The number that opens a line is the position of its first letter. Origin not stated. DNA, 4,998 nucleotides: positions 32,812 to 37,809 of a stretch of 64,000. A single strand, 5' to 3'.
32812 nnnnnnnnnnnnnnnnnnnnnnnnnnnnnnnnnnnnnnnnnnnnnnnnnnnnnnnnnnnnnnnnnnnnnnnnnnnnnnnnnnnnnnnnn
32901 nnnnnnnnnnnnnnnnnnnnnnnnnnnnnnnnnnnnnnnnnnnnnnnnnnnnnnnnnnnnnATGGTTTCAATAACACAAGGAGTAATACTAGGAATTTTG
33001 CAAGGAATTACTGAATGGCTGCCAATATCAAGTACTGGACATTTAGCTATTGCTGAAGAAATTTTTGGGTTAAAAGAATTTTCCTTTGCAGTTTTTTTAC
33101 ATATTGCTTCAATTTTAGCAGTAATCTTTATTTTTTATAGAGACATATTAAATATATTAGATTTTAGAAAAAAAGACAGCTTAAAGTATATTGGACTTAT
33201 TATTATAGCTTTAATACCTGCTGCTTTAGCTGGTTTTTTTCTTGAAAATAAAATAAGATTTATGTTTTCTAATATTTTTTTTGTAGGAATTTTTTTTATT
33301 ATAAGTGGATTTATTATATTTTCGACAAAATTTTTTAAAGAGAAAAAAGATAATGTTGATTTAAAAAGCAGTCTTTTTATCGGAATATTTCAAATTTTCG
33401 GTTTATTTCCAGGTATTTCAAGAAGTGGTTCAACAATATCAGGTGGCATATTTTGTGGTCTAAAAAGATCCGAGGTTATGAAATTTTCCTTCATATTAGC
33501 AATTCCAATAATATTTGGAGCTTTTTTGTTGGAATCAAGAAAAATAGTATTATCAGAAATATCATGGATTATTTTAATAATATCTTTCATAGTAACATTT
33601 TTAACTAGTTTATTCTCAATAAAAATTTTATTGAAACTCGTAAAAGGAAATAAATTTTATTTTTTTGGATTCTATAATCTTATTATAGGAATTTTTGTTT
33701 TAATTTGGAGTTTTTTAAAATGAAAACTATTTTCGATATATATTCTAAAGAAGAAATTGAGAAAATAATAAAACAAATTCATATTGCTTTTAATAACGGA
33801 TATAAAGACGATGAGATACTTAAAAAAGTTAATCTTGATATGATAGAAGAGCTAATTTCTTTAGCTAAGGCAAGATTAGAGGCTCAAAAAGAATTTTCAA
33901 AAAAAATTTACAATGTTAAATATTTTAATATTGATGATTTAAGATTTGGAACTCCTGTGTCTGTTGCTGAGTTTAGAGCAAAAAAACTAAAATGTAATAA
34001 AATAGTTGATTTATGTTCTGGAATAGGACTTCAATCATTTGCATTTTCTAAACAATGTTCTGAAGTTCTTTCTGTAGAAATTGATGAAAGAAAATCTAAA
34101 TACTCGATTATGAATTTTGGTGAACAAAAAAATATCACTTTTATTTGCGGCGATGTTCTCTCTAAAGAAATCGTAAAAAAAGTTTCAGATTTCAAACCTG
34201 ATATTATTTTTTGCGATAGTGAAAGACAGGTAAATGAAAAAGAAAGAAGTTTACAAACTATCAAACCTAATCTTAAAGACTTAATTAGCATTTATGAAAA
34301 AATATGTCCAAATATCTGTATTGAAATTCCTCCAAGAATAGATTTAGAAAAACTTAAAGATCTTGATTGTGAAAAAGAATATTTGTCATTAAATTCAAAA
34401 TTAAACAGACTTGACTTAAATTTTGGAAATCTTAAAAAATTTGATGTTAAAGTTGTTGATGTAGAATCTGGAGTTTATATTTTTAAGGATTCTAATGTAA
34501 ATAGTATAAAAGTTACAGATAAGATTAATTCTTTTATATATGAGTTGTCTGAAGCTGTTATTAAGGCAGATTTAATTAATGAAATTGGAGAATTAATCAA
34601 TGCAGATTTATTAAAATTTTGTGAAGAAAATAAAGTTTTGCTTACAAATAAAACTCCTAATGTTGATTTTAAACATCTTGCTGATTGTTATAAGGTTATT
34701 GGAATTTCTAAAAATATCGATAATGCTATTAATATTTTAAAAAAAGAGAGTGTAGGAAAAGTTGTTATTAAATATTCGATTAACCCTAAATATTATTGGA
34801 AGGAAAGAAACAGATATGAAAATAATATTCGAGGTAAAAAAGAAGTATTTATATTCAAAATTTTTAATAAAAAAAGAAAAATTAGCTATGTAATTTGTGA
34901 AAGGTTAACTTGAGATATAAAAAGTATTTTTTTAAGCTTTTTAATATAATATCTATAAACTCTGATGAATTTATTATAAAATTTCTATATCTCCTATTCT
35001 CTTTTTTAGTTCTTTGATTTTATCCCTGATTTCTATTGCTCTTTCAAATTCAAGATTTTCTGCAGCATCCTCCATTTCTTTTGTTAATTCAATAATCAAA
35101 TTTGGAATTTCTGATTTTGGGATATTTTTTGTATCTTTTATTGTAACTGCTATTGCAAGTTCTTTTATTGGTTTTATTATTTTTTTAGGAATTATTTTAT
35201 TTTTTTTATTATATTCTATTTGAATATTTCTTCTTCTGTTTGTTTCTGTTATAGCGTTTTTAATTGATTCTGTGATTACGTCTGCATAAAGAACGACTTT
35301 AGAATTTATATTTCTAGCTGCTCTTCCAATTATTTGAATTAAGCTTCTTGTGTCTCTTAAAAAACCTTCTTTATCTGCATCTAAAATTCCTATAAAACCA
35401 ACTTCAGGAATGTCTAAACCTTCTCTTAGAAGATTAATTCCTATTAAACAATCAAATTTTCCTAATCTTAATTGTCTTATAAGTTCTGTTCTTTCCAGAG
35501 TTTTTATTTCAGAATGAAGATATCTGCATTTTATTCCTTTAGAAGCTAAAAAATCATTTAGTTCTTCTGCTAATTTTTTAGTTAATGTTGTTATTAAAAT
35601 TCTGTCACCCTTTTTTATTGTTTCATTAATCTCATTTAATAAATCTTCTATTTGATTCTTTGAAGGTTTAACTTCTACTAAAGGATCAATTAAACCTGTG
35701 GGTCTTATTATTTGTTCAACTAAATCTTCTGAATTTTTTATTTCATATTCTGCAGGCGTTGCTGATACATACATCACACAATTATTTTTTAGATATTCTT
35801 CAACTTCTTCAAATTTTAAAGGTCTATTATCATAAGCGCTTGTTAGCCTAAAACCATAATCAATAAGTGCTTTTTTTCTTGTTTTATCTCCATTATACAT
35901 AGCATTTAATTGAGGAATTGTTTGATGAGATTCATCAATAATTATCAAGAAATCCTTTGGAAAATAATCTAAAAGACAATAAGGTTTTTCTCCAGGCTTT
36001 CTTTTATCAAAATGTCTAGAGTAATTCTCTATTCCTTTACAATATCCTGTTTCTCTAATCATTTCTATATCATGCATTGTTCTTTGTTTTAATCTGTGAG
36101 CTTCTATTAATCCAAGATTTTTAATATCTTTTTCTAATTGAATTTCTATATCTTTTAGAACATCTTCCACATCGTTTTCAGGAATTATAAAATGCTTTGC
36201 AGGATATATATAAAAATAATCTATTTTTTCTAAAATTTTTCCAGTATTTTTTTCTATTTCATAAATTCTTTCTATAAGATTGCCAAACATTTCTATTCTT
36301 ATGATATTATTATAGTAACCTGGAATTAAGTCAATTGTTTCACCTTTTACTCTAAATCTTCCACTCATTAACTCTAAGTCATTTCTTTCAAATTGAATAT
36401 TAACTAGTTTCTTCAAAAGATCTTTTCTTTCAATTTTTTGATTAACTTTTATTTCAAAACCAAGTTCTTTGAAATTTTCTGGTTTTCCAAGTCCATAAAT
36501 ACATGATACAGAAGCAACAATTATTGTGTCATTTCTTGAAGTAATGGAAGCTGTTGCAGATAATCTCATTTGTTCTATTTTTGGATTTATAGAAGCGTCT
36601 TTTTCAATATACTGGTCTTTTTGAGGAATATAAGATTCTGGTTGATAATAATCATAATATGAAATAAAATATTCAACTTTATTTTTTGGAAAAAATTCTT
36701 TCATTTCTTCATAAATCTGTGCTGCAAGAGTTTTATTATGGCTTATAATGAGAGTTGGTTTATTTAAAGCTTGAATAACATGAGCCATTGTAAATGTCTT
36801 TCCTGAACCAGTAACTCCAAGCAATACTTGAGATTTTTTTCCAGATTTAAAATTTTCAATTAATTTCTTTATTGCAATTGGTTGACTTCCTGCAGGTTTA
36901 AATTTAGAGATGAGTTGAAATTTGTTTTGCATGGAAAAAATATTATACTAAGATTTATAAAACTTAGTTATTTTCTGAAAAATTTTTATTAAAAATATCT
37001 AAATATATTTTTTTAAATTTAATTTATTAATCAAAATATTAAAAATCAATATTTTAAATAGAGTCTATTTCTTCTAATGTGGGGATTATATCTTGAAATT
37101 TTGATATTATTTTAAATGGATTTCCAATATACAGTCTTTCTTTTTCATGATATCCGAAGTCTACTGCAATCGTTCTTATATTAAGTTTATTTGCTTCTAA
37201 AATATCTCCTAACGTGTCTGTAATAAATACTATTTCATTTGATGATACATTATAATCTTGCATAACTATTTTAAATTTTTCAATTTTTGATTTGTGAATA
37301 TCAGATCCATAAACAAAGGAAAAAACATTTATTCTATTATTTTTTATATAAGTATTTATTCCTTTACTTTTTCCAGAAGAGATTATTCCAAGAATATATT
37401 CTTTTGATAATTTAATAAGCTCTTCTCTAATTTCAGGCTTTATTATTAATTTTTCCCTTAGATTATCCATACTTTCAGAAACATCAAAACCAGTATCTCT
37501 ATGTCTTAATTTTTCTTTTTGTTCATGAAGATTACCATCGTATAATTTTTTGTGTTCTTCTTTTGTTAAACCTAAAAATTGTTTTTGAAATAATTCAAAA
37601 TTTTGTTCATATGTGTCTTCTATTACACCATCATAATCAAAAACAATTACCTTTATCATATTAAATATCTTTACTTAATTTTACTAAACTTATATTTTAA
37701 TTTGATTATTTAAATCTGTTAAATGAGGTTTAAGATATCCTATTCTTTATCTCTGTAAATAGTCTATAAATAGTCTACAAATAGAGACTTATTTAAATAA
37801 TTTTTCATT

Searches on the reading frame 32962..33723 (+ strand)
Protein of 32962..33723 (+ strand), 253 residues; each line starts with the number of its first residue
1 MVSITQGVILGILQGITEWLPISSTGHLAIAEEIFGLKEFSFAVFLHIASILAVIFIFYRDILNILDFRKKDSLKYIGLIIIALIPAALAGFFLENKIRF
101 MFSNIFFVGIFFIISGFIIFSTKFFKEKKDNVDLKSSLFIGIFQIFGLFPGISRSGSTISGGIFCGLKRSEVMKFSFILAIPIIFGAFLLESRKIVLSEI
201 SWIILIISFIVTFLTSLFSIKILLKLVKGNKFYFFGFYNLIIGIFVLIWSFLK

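Call 72: search_protein_families(library=pfam, proteins=[window:32962-33723:+], max_evalue=0.001)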
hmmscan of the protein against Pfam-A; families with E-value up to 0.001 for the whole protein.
window:32962-33723:+ (253 aa): 1 family
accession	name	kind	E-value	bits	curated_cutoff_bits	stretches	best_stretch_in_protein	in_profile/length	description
PF02673.24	BacA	-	1.2e-67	228.8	33.4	1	8-245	2-257/257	Bacitracin resistance protein BacA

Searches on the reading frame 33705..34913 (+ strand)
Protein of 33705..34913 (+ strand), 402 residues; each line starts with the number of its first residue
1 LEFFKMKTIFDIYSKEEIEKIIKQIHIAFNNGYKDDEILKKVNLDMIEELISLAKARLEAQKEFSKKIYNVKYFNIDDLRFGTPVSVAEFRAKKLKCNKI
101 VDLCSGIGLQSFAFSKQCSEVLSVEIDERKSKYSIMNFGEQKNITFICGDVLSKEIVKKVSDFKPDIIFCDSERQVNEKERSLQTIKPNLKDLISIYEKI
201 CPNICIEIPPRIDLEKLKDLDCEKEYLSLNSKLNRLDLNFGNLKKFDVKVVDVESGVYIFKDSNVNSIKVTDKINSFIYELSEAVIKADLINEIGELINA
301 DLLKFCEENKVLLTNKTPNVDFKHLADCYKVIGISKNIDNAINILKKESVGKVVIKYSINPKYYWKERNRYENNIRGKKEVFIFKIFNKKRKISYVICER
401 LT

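Call 72: search_protein_families(library=pfam, proteins=[window:33705-34913:+], max_evalue=0.001)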
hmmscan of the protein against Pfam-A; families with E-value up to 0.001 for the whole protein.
window:33705-34913:+ (402 aa): 2 families
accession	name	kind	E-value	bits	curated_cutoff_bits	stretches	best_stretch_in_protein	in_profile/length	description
PF09445.16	Methyltransf_15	-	6.7e-08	32.7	22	1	98-220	2-133/165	RNA cap guanine-N2 methyltransferase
PF00398.26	RrnaAD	-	0.00029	20.5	24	1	98-161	32-95/263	Ribosomal RNA adenine dimethylase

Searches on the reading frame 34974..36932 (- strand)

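Call 72: search_protein_families(library=pfam, proteins=[window:34974-36932:-], max_evalue=0.001)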
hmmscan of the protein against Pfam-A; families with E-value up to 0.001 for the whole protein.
window:34974-36932:- (652 aa): 8 families
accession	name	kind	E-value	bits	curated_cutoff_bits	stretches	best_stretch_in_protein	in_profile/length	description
PF17757.6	UvrB_inter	-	8.3e-28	96.8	22.9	1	160-248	2-91/91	UvrB interaction domain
PF00271.37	Helicase_C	-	1.1e-19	71.2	23.5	1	428-541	3-109/110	Helicase conserved C-terminal domain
PF04851.21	ResIII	-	7.1e-19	68.7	22.5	1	11-92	2-84/164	Type III restriction enzyme, res subunit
PF12344.14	UvrB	-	7.1e-19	67.8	27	1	548-590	1-43/43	Ultra-violet resistance protein B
PF02151.25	UVR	-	1.3e-11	44.2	21.5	1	611-644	2-35/36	UvrB/uvrC motif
PF00270.35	DEAD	-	4.5e-07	30.2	26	1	23-87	6-77/167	DEAD/DEAH box helicase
PF18766.7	SWI2_SNF2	-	2.8e-05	24.3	26.7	0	17-83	2-74/221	SWI2/SNF2 ATPase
PF13245.12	AAA_19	-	0.00068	20.3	25.1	0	32-60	11-39/134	AAA domain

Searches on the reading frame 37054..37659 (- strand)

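Call 72: search_protein_families(library=pfam, proteins=[window:37054-37659:-], max_evalue=0.001)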
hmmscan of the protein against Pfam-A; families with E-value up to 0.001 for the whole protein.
window:37054-37659:- (201 aa): 3 families
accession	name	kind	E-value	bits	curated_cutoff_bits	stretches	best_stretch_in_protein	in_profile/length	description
PF13419.12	HAD_2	-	5.6e-17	62.9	23.8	1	5-166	1-178/178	Haloacid dehalogenase-like hydrolase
PF00702.32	Hydrolase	-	1.9e-07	32.1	26.4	1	2-157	1-188/191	haloacid dehalogenase-like hydrolase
PF13242.12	Hydrolase_like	-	2.2e-05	24.7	22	1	129-187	10-71/75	HAD-hyrolase-like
